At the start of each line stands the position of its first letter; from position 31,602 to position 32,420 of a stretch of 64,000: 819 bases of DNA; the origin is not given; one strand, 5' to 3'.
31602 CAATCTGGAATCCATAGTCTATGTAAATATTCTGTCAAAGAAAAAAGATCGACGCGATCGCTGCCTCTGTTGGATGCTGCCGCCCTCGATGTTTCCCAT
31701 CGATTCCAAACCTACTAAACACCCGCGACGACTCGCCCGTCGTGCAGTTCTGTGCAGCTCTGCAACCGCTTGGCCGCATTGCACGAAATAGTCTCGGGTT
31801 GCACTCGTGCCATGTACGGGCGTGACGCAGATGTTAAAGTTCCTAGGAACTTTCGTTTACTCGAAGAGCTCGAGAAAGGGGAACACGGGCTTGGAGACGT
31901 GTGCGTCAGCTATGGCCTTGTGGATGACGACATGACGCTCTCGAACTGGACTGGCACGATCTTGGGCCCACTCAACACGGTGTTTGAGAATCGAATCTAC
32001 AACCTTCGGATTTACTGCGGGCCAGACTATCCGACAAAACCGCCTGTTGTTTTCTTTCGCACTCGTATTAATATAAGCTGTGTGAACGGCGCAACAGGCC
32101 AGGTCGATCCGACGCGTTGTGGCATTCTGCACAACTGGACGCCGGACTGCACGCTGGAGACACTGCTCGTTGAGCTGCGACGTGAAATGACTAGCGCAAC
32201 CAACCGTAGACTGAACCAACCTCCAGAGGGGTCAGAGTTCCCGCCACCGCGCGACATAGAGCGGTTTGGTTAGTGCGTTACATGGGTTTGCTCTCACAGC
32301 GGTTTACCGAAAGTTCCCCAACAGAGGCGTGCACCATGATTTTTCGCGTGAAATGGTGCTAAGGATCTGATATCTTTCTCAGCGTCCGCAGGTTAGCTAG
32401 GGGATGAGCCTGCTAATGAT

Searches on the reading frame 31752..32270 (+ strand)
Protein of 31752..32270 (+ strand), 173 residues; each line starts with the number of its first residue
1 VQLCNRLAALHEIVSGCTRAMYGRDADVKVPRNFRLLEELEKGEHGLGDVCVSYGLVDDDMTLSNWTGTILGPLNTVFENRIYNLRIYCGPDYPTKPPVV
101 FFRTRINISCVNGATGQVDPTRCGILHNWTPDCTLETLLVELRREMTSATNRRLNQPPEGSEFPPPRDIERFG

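Call 47: search_protein_families(library=pfam, proteins=[window:31752-32270:+], max_evalue=0.001)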
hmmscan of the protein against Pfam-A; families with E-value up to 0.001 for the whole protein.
window:31752-32270:+ (173 aa): 1 family
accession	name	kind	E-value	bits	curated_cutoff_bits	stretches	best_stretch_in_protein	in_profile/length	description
PF00179.31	UQ_con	-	7.9e-15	55.1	27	1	55-147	20-109/140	Ubiquitin-conjugating enzyme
